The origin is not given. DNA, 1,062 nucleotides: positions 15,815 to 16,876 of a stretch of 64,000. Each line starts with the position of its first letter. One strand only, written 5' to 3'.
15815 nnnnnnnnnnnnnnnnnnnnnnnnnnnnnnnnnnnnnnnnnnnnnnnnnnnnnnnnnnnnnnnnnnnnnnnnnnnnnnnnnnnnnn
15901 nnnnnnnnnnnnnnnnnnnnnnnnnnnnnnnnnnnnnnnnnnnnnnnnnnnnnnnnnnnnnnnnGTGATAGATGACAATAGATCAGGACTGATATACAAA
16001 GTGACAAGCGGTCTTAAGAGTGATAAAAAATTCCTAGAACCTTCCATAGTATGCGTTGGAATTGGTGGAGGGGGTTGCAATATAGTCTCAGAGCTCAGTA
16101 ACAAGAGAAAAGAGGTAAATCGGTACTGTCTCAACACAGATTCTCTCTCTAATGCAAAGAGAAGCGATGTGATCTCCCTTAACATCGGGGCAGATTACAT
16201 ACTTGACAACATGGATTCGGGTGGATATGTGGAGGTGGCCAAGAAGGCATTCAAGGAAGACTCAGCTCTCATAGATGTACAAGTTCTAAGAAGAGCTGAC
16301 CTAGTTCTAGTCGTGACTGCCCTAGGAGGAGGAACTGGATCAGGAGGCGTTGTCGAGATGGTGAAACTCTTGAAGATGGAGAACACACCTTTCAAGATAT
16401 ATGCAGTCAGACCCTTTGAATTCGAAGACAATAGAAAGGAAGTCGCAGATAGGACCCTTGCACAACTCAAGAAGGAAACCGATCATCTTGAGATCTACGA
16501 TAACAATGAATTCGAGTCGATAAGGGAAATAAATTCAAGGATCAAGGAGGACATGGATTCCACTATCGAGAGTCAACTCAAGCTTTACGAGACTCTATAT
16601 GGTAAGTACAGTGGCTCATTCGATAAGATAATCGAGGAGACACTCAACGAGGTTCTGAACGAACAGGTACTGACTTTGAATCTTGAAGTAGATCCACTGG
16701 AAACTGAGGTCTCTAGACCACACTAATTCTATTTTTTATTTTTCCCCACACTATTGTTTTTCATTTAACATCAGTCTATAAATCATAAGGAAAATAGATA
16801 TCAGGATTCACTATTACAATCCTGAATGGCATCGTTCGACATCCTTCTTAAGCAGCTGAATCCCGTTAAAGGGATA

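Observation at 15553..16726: Tandem-RHH DNA-binding protein translationally coupled to a half-FtsZ (tubulin-fold GTPase lacking the T7/C-terminal domain)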

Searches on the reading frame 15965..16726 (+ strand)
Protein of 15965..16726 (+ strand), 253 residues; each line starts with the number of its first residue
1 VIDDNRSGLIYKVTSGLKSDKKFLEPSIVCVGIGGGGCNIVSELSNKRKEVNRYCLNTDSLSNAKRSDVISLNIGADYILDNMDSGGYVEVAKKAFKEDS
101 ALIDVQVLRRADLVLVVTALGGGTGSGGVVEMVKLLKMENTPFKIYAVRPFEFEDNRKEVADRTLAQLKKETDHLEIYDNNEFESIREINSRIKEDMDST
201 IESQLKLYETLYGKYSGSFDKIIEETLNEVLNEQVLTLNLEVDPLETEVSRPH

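Call 3: search_protein_families(library=pfam, proteins=[window:15965-16726:+], max_evalue=1)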
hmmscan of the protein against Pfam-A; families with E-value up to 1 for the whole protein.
window:15965-16726:+ (253 aa): 5 families
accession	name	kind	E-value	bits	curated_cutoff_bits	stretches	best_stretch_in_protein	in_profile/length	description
PF00091.31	Tubulin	-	7.4e-17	62.7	33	1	27-186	1-188/190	Tubulin/FtsZ family, GTPase domain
PF13809.12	Tubulin_2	-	6.4e-05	22.8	27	1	105-137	156-187/356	Tubulin like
PF06908.16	YpsA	-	0.039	14.4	27.7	1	130-195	56-122/168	YspA SLOG family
PF23496.1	Microp_apicomplexa_3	-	0.078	13.6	27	1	141-188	60-107/108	Apicomplexa microprotein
PF01614.24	IclR_C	-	0.12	12.4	24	1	164-221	19-76/174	Bacterial transcriptional regulator IclR C-terminal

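Call 4: search_protein_families(library=ncbifam, proteins=[window:15965-16726:+], max_evalue=1)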
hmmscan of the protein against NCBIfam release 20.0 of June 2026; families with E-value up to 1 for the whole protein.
window:15965-16726:+ (253 aa): 3 families
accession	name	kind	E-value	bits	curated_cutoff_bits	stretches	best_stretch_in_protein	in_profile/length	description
TIGR00065.1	ftsZ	equivalog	9.6e-21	74.5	295.2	1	19-186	11-178/353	cell division protein FtsZ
NF011671.1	PRK15090.1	equivalog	0.0067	15.7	275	1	161-231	93-161/256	DNA-binding transcriptional regulator KdgR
NF010181.0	PRK13660.1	equivalog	0.059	13.3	165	1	129-190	58-120/182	hypothetical protein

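Call 5: find_homologous_proteins(query=window:15965-16726:+, max_evalue=0.001)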
Query window:15965-16726:+ (253 aa): 415 proteins with E <= 0.001 among 1540 candidates; the best 120 are listed.
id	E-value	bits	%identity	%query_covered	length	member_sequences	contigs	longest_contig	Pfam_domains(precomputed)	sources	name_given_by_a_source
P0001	5.9e-158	542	100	100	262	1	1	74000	PF00091.32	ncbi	-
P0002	6.2e-157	539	99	100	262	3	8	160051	PF00091.32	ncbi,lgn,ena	-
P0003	3.8e-138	477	85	100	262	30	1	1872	PF13809.13,PF00091.32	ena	-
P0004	1.8e-136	472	84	100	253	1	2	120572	PF00091.32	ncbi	ncbi:MAG: hypothetical protein ACP5UZ_01200 [Thermoplasmata archaeon]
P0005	6.0e-135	467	81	100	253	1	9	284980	PF00091.32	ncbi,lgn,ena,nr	ncbi:MAG: hypothetical protein M1161_05040 [Candidatus Thermoplasmatota archaeon]|nr:hypothetical pr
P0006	1.5e-134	465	80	100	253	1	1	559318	PF00091.32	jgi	jgi:cell division GTPase FtsZ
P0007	3.8e-134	464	80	100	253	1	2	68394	PF00091.32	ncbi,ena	-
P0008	1.0e-133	463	80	100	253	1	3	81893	PF00091.32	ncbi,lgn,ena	-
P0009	1.1e-133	462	80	100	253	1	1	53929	PF00091.32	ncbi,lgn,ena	-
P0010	1.6e-133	462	81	100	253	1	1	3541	PF00091.32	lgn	-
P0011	4.5e-133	460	80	100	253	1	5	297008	PF00091.32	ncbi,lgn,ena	-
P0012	1.1e-132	459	80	100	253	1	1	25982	PF00091.32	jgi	jgi:cell division protein FtsZ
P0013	9.9e-130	450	79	100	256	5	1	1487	PF00091.32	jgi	jgi:cell division GTPase FtsZ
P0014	1.9e-127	442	80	100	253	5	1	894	PF13809.13,PF00091.32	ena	-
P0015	2.1e-127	442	79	98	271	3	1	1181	PF00091.32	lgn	-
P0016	2.2e-125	435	79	100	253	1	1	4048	PF00091.32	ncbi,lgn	-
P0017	1.3e-124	433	77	99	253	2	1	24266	PF00091.32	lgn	-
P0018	8.0e-123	427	79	100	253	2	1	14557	PF00091.32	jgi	-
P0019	8.8e-121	420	75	99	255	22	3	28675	PF00091.32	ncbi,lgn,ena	-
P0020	5.5e-120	418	78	98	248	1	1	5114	PF00091.32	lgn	-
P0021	1.7e-101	357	65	99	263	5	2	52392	PF00091.32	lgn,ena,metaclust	metaclust:\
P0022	2.3e-101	357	65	99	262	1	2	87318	PF00091.32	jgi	jgi:cell division protein FtsZ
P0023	1.2e-94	335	60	100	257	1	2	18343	PF00091.32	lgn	-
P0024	1.5e-86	308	57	100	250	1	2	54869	PF00091.32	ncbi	ncbi:MAG: hypothetical protein QXN66_05460 [Thermoplasmatales archaeon]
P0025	2.6e-84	301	54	98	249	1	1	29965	PF00091.32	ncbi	ncbi:MAG: hypothetical protein ACP5UO_05245 [Thermoplasmata archaeon]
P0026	3.1e-83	297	56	100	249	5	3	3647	PF00091.32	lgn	-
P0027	9.6e-83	296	54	100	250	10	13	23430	PF00091.32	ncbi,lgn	ncbi:MAG: hypothetical protein QW364_03910 [Thermoplasmatales archaeon]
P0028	3.5e-82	294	88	60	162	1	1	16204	PF00091.32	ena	-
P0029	1.6e-77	279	55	91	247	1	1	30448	PF00091.32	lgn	-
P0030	1.2e-75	273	54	92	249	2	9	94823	PF00091.32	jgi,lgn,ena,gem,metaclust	jgi:cell division GTPase FtsZ|metaclust:\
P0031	7.2e-71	257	51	96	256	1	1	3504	PF00091.32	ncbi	-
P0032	1.7e-68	249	50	89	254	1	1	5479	PF00091.32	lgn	-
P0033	6.4e-55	205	43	90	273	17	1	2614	PF00091.32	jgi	jgi:cell division protein FtsZ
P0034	3.1e-54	202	49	74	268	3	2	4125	PF00091.32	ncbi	-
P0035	1.1e-53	201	42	89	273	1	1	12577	PF00091.32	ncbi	-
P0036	3.3e-52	196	42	79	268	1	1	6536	PF00091.32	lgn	-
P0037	4.1e-51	192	44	74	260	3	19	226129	PF00091.32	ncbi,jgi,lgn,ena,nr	ncbi:MAG: hypothetical protein M1526_06925 [Candidatus Thermoplasmatota archaeon]|jgi:cell division 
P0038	4.3e-15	74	31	55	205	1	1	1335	PF00091.32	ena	-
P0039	1.8e-14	72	36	63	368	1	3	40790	PF00091.32,PF12327.14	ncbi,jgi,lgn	-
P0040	2.6e-13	69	32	49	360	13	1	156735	PF00091.32,PF12327.14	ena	-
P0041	3.8e-13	68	29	58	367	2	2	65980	PF00091.32,PF12327.14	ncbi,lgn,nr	ncbi:MAG: cell division protein FtsZ [Caldisericia bacterium]|nr:cell division protein FtsZ [Caldise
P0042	4.7e-13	68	30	66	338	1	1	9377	PF00091.32,PF12327.14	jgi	-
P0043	6.4e-13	67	29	53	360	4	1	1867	PF00091.32,PF12327.14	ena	-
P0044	9.5e-13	67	29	58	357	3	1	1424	PF00091.32,PF12327.14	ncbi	-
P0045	1.2e-12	66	32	63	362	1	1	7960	PF00091.32,PF12327.14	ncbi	-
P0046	1.3e-12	66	29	62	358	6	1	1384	PF00091.32,PF12327.14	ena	-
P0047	1.3e-12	66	30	60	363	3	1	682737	PF00091.32,PF12327.14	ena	-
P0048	1.9e-12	66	31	66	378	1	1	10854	PF00091.32,PF12327.14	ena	-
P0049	1.9e-12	66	31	66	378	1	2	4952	PF00091.32,PF12327.14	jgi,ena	-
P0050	3.2e-12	65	30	60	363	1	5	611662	PF00091.32,PF12327.14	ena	-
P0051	4.0e-12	65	33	62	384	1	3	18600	PF00091.32,PF12327.14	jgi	-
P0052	4.5e-12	65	31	66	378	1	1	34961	PF00091.32,PF12327.14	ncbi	-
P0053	4.5e-12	65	31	66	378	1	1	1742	PF00091.32,PF12327.14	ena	-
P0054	4.6e-12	64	31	66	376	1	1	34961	PF00091.32,PF12327.14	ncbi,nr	ncbi:MAG: cell division protein FtsZ [Clostridia bacterium]|nr:cell division protein FtsZ [Clostridi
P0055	5.1e-12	64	33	62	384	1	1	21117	PF00091.32,PF12327.14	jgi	-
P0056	5.9e-12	64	34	54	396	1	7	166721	PF00091.32,PF12327.14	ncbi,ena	-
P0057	6.0e-12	64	31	56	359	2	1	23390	PF00091.32,PF12327.14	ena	-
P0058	6.7e-12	64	33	62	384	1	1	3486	PF00091.32,PF12327.14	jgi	jgi:cell division protein FtsZ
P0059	7.5e-12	64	27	57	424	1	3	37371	PF00091.32,PF12327.14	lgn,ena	-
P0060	8.5e-12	64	30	59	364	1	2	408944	PF00091.32,PF12327.14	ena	-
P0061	9.5e-12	63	30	66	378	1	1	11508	PF00091.32,PF12327.14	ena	-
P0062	1.2e-11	63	30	66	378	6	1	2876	PF00091.32,PF12327.14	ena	-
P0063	1.2e-11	63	30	66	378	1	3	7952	PF00091.32,PF12327.14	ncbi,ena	-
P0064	1.3e-11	63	31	60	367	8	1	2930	PF00091.32,PF12327.14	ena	-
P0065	1.3e-11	63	27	60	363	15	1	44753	PF00091.32,PF12327.14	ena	-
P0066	1.6e-11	63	30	60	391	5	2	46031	PF00091.32,PF12327.14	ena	-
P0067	1.7e-11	63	27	60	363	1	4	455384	PF00091.32,PF12327.14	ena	-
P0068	1.9e-11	62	30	60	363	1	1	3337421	PF00091.32,PF12327.14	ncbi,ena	-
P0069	2.0e-11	62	30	59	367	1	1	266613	PF00091.32,PF12327.14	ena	-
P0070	2.9e-11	62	29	65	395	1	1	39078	PF00091.32,PF12327.14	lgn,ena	-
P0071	2.9e-11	62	29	65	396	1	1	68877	PF00091.32,PF12327.14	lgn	-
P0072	2.9e-11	62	27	60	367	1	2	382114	PF00091.32,PF12327.14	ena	-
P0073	3.4e-11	62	27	57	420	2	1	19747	PF00091.32,PF12327.14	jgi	-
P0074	3.4e-11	62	34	62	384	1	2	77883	PF00091.32,PF12327.14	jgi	jgi:cell division protein FtsZ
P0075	4.1e-11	61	33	62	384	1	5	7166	PF00091.32,PF12327.14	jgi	jgi:cell division protein FtsZ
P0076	4.4e-11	61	30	56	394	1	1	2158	PF00091.32,PF12327.14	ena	-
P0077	4.9e-11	61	30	63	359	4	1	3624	PF00091.32,PF12327.14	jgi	-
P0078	5.4e-11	61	33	54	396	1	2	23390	PF00091.32,PF12327.14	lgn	-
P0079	7.2e-11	61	31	77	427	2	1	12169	PF00091.32,PF12327.14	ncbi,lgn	-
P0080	8.1e-11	60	28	58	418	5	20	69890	PF00091.32,PF12327.14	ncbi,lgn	-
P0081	1.1e-10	60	32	64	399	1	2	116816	PF00091.32,PF12327.14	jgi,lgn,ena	-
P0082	1.1e-10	60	30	42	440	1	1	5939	PF00091.32,PF12327.14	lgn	-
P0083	1.2e-10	60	30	58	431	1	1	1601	PF00091.32,PF12327.14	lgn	-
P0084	1.4e-10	60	32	62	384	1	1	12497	PF00091.32,PF12327.14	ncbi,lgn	-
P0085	1.5e-10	59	28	65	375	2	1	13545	PF00091.32,PF12327.14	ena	-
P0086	1.6e-10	59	32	60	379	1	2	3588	PF00091.32,PF12327.14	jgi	jgi:cell division protein FtsZ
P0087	1.6e-10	59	28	65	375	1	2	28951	PF00091.32,PF12327.14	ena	-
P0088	1.8e-10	59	32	62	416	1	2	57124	PF00091.32,PF12327.14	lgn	-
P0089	1.9e-10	59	32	64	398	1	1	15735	PF00091.32,PF12327.14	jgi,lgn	jgi:cell division protein FtsZ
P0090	1.9e-10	59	32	64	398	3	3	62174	PF00091.32,PF12327.14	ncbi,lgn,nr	ncbi:MAG: cell division protein FtsZ [Candidatus Firestonebacteria bacterium]|nr:cell division prote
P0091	2.0e-10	59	26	59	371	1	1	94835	PF00091.32,PF12327.14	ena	-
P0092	2.2e-10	59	32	53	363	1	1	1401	PF00091.32,PF12327.14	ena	-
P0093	2.3e-10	59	32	62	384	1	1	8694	PF00091.32,PF12327.14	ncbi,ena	-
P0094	2.6e-10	59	31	55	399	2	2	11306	PF00091.32,PF12327.14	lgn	-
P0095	2.6e-10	59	32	62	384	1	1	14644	PF00091.32,PF12327.14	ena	-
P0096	2.8e-10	59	28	56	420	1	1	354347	PF00091.32,PF12327.14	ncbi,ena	-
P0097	3.0e-10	59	30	57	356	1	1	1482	PF00091.32,PF12327.14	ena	-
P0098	3.5e-10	58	30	52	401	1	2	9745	PF00091.32,PF12327.14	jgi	jgi:cell division protein FtsZ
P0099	3.6e-10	58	28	55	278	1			PF00091.32,PF12327.14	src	-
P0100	4.1e-10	58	29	54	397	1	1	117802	PF00091.32,PF12327.14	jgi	-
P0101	4.2e-10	58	30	50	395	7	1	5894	PF00091.32,PF12327.14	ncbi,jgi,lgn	jgi:cell division protein FtsZ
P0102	4.8e-10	58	29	55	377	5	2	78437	PF00091.32,PF12327.14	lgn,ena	-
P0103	5.0e-10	58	30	63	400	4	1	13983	PF00091.32,PF12327.14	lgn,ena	-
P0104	5.2e-10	58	27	65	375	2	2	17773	PF00091.32,PF12327.14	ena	-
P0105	5.8e-10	58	29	60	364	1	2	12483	PF00091.32,PF12327.14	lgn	-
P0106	6.4e-10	57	28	53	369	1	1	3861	PF00091.32,PF12327.14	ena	-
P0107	6.6e-10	57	27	55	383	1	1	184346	PF00091.32,PF12327.14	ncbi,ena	-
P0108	6.9e-10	57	30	56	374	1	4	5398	PF00091.32,PF12327.14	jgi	jgi:cell division protein FtsZ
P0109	7.9e-10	57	31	62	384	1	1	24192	PF00091.32,PF12327.14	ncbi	-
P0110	8.4e-10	57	27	54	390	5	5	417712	PF00091.32,PF12327.14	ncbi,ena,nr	ncbi:MAG: cell division protein FtsZ [Gemmatimonadetes bacterium]|nr:cell division protein FtsZ [Gem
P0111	8.4e-10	57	27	54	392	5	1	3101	PF00091.32,PF12327.14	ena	-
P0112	8.4e-10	57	27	54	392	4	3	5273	PF00091.32,PF12327.14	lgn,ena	-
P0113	8.4e-10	57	28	65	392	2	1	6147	PF00091.32,PF12327.14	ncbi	-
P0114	8.6e-10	57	27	54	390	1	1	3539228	PF00091.32,PF12327.14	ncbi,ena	-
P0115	9.6e-10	57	27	54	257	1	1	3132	PF13809.13,PF00091.32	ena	-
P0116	1.1e-9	57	27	54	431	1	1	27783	PF00091.32,PF12327.14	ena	-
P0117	1.1e-9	57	25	55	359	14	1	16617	PF00091.32,PF12327.14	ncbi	ncbi:MAG TPA: cell division protein FtsZ [Candidatus Dormibacteraeota bacterium]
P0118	1.1e-9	57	31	45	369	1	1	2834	PF00091.32,PF12327.14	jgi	-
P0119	1.1e-9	57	27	54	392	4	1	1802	PF00091.32,PF12327.14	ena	-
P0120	1.1e-9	57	27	53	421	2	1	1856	PF00091.32,PF12327.14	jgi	-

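Call 9: find_encoding_contigs(protein=P0037, flank=6000, max_places=2)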
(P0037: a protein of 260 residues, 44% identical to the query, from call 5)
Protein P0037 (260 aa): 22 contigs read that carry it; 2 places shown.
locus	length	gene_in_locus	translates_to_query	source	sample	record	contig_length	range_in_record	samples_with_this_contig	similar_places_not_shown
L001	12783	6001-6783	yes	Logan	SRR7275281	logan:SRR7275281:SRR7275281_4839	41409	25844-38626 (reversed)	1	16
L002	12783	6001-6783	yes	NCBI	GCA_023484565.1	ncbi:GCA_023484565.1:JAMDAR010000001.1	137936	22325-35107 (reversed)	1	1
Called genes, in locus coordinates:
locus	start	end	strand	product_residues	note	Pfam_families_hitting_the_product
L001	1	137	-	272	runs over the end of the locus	PF03439:Spt5-NGN, PF00467:KOW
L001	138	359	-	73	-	PF00584:SecE (weak)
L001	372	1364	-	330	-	PF00091:Tubulin, PF12327:FtsZ_C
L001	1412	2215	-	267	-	PF01112:Asparaginase_2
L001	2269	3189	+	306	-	PF02729:OTCace_N, PF00185:OTCace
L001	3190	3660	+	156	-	PF01948:PyrI, PF02748:PyrI_C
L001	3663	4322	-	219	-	PF01982:CTP-dep_RFKase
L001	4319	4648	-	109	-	PF01850:PIN (weak), PF13638:PIN_4 (weak), PF18477:PIN_9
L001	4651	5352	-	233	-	PF01873:eIF-5_eIF-2B, PF01938:TRAM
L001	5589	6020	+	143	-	-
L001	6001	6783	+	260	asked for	PF00091:Tubulin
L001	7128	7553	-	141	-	PF00692:dUTPase, PF22769:DCD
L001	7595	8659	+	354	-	-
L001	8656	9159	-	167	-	-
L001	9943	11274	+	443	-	PF02878:PGM_PMM_I, PF02879:PGM_PMM_II, PF02880:PGM_PMM_III, PF00408:PGM_PMM_IV (faint)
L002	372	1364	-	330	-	PF00091:Tubulin, PF12327:FtsZ_C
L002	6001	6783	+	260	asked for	PF00091:Tubulin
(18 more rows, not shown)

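Call 10: find_encoding_contigs(protein=P0030, flank=6000, max_places=2)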
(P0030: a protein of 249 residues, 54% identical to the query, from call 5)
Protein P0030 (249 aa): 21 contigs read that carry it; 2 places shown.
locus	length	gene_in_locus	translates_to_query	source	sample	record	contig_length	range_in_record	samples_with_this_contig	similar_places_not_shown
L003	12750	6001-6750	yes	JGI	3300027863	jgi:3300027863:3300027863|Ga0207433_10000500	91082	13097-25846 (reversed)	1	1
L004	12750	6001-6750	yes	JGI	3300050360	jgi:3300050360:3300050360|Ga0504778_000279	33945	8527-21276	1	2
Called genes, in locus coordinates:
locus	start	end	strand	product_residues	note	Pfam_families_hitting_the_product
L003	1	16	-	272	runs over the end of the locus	PF03439:Spt5-NGN, PF00467:KOW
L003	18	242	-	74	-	PF00584:SecE (weak)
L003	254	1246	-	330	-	PF00091:Tubulin, PF12327:FtsZ_C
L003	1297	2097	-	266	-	PF01112:Asparaginase_2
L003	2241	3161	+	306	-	PF02729:OTCace_N, PF00185:OTCace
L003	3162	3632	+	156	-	PF01948:PyrI, PF02748:PyrI_C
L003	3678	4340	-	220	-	PF01325:Fe_dep_repress (faint), PF01982:CTP-dep_RFKase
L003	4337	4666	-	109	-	PF13638:PIN_4 (weak), PF18477:PIN_9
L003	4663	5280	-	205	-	PF01873:eIF-5_eIF-2B, PF01938:TRAM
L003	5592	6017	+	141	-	-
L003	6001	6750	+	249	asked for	PF00091:Tubulin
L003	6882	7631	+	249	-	PF00795:CN_hydrolase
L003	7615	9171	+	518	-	PF09847:12TM_1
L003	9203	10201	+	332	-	PF01300:Sua5_yciO_yrdC, PF03481:Sua5_C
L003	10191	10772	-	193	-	PF01583:APS_kinase, PF03308:MeaB (weak), PF08433:KTI12, PF13238:AAA_18 (weak), PF13671:AAA_33 (weak)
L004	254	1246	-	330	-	PF00091:Tubulin, PF12327:FtsZ_C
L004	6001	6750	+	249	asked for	PF00091:Tubulin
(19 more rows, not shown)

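Call 11: find_related_loci(query=A1, collection=genome_contigs, flank=3000)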
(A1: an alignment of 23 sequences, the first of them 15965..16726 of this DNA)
Query A1 (253 aa) in genome_contigs; peptide patterns used: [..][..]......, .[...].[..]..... (x = any residue, [..] = any of these).
285 stretches matched a pattern; 25 encode a relative of the query (tblastn E <= 1e-3); 25 distinct loci.
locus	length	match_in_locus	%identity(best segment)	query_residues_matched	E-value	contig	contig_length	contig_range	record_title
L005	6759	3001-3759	84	1-253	4e-127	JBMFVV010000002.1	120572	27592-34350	MAG: Thermoplasmata archaeon isolate KM4364-01 NODE_2_length_120572_cov_241.127731, whole genome shotgun sequence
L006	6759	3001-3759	80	1-253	2e-124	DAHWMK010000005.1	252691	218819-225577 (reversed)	MAG TPA_asm: Thermoplasmatales archaeon isolate clean1374 k141_124948, whole genome shotgun sequence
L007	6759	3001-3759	84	1-253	9e-124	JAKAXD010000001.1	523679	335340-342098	MAG: Thermoplasmata archaeon isolate YP5.bin4 NODE_4_length_523679_cov_221.923295, whole genome shotgun sequence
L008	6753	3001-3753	77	1-251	3e-121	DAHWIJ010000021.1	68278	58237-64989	MAG TPA_asm: Thermoplasmatales archaeon isolate clean190 k141_87214, whole genome shotgun sequence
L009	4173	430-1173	79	5-252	2e-119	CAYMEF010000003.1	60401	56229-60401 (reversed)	MAG TPA_asm: uncultured Thermoplasmatales archaeon isolate SRP271791_co2_51 genome assembly, contig: NODE_39_length_6040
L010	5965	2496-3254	78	1-252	2e-118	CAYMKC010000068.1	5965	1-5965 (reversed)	MAG TPA_asm: uncultured Thermoplasmatales archaeon isolate SRP271791_co2_52 genome assembly, contig: NODE_3952_length_59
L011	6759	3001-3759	79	1-253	2e-117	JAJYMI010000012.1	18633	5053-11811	MAG: Thermoplasmata archaeon isolate DBS2-4.bin120 NODE_5207_length_18633_cov_3.19415, whole genome shotgun sequence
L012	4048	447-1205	79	1-253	3e-117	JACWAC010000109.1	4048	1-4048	MAG: Thermoplasmatales archaeon isolate A_EUR_01 NODE_195_length_4048_cov_7.245430, whole genome shotgun sequence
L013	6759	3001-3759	79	1-253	2e-115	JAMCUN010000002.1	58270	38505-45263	MAG: Thermoplasmatota archaeon isolate FK_Sedi_A_Bin.125 NODE_901_length_58270_cov_3.62592, whole genome shotgun sequenc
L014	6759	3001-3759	77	1-251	2e-113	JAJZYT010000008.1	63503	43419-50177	MAG: Thermoplasmata archaeon isolate TL1-5.bin67 NODE_402_length_63503_cov_22.895891, whole genome shotgun sequence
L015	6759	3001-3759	75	1-251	3e-112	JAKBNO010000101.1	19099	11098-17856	MAG: Thermoplasmata archaeon isolate LL2.bin60 NODE_2973_length_19099_cov_4.06794, whole genome shotgun sequence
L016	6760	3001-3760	87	1-253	2e-111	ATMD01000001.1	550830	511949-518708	MAG: Thermoplasmatales archaeon I-plasma AMDU3_IPLC00001, whole genome shotgun sequence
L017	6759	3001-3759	76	1-251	5e-111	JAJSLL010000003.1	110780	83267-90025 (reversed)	MAG: Thermoplasmatales archaeon isolate IK54 56, whole genome shotgun sequence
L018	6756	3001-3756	80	1-252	1e-109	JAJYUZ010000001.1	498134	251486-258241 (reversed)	MAG: Thermoplasmata archaeon isolate FK1.bin53 NODE_13_length_498134_cov_11.057288, whole genome shotgun sequence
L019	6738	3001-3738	54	5-253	4e-84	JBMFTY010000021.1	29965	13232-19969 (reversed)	MAG: Thermoplasmata archaeon isolate KM4347-25 NODE_21_length_29965_cov_12.246420, whole genome shotgun sequence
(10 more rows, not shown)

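Call 12: predict_structure(alignment_id=A1)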
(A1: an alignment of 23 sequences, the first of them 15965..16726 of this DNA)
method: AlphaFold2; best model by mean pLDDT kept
length: 253 residues; sequences in the alignment: 23
mean_pLDDT: 79.9   pTM: 0.73
mean pLDDT of the five models: 79.9, 78.7, 77.8, 76.9, 76.1
residues with pLDDT >= 90: 117; 70-90: 61; 50-70: 53; < 50: 22
segments of 3 or more residues with pLDDT < 50: 1-3, 236-253
pLDDT, mean of each block of 10 residues (from residue 1): 59 65 74 92 83 88 71 80 73 93 88 95 93 95 96 86 96 95 92 95 86 57 67 51 43 35
secondary structure, 60 per line:
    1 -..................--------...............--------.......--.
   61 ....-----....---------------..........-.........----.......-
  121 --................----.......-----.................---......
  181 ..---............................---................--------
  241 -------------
elements in order: H2-19 E28-33 H34-42 E51-57 H60-64 E70-73 H89-98 H100-108 E113-119 H123-138 E143-149 H155-171 E175-179 H186-213 H217-232
